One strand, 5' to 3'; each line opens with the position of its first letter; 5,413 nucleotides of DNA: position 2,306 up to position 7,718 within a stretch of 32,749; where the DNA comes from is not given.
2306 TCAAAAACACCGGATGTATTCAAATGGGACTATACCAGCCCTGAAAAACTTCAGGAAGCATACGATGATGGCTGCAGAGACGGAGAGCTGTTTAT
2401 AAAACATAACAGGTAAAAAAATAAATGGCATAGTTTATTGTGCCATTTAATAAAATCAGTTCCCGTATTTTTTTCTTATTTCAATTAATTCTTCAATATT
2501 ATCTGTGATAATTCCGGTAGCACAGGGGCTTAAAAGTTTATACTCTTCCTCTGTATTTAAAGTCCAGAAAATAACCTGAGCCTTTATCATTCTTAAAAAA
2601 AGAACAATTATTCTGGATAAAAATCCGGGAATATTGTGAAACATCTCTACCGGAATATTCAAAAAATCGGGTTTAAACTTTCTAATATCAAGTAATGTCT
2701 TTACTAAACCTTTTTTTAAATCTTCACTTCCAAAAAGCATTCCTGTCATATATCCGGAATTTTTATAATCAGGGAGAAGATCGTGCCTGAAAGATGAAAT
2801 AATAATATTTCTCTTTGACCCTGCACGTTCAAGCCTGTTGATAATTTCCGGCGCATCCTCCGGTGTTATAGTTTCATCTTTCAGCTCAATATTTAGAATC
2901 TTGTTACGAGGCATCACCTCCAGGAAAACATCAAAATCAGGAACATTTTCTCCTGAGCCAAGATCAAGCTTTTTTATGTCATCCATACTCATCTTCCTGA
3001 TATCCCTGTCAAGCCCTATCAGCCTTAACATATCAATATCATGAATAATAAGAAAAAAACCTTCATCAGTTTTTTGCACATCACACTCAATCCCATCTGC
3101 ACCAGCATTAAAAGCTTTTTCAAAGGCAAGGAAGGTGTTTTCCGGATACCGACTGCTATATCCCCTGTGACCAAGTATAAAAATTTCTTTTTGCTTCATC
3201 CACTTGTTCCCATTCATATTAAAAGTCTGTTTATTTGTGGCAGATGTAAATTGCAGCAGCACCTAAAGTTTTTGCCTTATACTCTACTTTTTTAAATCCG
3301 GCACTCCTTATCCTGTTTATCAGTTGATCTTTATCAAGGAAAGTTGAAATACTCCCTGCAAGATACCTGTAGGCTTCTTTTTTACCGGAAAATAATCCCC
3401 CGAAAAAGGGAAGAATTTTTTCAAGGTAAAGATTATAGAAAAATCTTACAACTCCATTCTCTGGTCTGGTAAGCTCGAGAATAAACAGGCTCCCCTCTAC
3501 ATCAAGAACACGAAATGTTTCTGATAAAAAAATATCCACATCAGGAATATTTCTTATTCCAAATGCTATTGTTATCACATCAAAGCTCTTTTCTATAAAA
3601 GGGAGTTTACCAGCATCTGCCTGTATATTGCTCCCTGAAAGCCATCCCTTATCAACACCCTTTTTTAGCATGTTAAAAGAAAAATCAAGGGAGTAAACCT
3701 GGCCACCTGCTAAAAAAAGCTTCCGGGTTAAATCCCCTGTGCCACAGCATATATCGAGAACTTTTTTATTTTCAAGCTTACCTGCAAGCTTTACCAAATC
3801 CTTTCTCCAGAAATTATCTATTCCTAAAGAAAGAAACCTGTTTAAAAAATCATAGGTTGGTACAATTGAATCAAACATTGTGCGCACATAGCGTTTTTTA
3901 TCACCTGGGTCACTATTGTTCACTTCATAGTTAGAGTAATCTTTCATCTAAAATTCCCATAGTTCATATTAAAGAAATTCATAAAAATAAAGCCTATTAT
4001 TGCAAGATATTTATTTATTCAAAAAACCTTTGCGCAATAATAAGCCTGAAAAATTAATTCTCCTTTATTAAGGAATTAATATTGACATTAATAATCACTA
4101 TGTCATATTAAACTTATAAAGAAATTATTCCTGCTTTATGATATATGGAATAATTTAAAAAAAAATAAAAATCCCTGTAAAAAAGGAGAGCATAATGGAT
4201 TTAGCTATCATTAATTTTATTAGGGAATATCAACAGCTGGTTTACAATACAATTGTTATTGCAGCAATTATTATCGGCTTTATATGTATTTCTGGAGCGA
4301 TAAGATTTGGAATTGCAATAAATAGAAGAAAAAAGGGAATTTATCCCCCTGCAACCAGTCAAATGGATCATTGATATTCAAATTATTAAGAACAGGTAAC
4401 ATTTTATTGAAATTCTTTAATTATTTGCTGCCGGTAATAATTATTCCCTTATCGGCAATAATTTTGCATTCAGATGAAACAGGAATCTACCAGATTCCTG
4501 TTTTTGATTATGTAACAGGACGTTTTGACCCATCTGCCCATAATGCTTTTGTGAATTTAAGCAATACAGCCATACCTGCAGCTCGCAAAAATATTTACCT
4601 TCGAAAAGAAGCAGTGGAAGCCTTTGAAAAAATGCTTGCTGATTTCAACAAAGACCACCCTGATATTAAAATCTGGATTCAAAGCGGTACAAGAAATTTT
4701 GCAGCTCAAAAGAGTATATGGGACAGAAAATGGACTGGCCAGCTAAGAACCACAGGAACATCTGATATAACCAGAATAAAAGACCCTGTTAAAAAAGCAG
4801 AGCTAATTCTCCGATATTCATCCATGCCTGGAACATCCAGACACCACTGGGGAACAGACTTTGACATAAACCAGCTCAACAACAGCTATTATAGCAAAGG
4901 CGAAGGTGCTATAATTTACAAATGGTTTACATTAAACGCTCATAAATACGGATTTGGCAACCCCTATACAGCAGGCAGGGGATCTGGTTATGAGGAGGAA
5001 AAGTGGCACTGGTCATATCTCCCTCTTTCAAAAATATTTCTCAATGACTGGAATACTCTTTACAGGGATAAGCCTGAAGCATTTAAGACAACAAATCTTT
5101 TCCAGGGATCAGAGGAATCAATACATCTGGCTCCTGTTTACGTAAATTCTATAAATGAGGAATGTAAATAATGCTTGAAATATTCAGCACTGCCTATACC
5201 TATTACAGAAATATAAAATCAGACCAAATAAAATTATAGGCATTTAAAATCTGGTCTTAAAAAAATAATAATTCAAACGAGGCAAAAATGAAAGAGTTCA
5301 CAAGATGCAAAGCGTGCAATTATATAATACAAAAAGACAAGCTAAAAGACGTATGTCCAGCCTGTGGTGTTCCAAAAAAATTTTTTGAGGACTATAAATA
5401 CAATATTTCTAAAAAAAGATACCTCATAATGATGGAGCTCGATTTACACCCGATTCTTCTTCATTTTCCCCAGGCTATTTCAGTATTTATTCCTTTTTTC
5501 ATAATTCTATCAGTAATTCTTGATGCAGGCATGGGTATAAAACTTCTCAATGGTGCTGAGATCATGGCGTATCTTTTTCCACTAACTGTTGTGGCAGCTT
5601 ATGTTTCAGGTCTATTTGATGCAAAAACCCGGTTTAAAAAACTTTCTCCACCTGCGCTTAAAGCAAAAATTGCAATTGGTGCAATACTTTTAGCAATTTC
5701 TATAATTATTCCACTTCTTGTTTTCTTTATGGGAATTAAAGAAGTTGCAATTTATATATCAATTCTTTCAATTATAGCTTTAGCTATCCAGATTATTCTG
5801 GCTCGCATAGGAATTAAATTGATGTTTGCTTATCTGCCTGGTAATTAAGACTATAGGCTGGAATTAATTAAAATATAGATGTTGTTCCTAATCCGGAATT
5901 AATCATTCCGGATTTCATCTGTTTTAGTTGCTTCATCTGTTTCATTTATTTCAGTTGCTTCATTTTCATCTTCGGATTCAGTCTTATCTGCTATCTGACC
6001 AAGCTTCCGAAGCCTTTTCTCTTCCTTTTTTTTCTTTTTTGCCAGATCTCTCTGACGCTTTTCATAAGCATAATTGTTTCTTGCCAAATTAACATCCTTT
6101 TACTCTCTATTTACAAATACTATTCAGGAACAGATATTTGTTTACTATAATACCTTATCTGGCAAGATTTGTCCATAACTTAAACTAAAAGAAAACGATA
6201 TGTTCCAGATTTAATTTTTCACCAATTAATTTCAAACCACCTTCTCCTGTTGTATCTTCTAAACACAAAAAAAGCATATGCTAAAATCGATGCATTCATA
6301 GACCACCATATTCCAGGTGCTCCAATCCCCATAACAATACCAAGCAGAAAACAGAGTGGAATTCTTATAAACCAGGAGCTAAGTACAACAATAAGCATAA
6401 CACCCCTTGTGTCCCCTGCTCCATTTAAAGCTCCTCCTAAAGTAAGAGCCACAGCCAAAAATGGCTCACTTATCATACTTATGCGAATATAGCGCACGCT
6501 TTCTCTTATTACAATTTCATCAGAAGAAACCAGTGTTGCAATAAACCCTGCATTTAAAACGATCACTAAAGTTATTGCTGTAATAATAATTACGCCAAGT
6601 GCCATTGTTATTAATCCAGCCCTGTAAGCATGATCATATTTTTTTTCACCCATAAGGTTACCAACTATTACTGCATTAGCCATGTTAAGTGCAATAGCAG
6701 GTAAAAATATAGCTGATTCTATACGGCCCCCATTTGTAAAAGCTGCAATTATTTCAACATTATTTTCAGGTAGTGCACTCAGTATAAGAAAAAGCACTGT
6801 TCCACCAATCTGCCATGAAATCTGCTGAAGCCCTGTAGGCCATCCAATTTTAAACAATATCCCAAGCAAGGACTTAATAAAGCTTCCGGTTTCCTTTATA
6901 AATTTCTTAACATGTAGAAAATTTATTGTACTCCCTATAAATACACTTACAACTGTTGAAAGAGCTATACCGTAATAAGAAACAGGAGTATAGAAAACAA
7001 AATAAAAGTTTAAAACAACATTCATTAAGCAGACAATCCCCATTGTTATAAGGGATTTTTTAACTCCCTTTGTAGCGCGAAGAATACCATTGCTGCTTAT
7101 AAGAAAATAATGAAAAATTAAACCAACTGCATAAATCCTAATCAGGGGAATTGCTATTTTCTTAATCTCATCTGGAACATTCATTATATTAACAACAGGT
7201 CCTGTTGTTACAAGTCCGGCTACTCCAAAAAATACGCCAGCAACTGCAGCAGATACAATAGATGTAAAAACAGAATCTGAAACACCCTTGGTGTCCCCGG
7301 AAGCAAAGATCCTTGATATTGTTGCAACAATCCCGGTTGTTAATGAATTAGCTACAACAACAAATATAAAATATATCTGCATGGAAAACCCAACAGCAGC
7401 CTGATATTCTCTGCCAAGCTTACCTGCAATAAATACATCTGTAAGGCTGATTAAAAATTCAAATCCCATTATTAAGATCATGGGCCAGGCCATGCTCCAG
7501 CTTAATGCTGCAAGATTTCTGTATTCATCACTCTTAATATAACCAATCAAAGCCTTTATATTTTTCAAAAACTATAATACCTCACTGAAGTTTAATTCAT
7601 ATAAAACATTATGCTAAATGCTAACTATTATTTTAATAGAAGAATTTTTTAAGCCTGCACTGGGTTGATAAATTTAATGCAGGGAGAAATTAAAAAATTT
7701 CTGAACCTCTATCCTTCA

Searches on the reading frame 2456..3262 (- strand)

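Call 12: search_protein_families(library=pfam, proteins=[window:2456-3262:-])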
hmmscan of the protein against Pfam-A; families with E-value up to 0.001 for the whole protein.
window:2456-3262:- (268 aa): 1 family
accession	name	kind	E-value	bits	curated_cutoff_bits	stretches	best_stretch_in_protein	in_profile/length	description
PF03009.23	GDPD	-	2.5e-29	103.5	23.6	1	32-257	1-243/244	Glycerophosphoryl diester phosphodiesterase family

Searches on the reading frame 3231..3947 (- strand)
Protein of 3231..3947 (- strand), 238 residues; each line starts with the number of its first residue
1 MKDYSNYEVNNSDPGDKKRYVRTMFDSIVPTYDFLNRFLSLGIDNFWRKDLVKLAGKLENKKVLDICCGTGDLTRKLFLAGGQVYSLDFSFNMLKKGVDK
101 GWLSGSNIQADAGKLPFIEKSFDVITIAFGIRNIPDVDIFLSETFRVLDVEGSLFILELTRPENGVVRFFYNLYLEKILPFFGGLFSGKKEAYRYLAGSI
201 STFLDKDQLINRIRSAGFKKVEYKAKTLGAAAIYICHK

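Call 12: search_protein_families(library=pfam, proteins=[window:3231-3947:-])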
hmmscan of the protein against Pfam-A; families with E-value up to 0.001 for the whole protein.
window:3231-3947:- (238 aa): 7 families
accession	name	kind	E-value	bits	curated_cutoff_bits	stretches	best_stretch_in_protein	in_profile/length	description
PF01209.24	Ubie_methyltran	-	3.5e-59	200.4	20.1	1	17-238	5-233/233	ubiE/COQ5 methyltransferase family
PF08241.18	Methyltransf_11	-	8.1e-16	58.9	21.2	1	64-156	1-95/95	Methyltransferase domain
PF13649.12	Methyltransf_25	-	5.4e-14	53.1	27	1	63-152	1-97/97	Methyltransferase domain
PF13847.12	Methyltransf_31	-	5.8e-10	39.5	27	1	59-157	3-110/145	Methyltransferase domain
PF13489.12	Methyltransf_23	-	3.6e-09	37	27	1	45-222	7-163/164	Methyltransferase domain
PF08242.18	Methyltransf_12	-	1.1e-08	36.2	30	1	64-153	1-97/98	Methyltransferase domain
PF07021.18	MetW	-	0.00035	20.7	21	1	60-147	14-101/193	Methionine biosynthesis protein MetW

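Call 15: find_encoding_contigs(protein=window:3231-3947:-, flank=10000, max_places=4)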
Protein window:3231-3947:- (238 aa): no gene with exactly this product is on record in the collection.

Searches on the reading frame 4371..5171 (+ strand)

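Call 12: search_protein_families(library=pfam, proteins=[window:4371-5171:+])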
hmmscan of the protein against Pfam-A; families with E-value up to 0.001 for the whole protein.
window:4371-5171:+ (266 aa): 1 family
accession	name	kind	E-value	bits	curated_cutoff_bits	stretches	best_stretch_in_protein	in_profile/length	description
PF02557.22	VanY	-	1.9e-28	99.3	25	1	75-218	2-131/132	D-alanyl-D-alanine carboxypeptidase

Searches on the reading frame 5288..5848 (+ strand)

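Call 12: search_protein_families(library=pfam, proteins=[window:5288-5848:+])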
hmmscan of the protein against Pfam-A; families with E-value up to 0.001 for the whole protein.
window:5288-5848:+ (186 aa): 1 family
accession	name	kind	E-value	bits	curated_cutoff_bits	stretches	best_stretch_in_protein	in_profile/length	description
PF21349.2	RUBY_RBDX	-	3e-08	33.4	26.5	1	6-34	2-30/30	Rubrerythrin, rubredoxin-like domain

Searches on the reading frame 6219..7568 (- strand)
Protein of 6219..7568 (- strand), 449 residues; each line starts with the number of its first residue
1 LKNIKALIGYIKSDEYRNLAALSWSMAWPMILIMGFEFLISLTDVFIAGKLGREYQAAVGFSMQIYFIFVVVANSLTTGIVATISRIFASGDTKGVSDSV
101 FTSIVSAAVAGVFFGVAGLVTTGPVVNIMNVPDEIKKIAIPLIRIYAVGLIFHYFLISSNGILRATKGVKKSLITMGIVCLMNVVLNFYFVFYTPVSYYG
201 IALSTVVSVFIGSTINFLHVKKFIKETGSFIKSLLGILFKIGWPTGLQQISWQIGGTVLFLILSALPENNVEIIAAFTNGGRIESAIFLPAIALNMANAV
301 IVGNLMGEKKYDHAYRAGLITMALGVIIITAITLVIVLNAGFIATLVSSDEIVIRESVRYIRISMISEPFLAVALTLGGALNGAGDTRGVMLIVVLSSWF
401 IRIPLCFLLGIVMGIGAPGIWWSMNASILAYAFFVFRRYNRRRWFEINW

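Call 12: search_protein_families(library=pfam, proteins=[window:6219-7568:-])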
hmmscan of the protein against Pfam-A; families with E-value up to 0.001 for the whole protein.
window:6219-7568:- (449 aa): 1 family
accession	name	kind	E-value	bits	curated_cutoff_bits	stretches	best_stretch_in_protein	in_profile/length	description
PF01554.23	MatE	-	2.2e-42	144.9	24.9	2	244-408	1-161/161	MatE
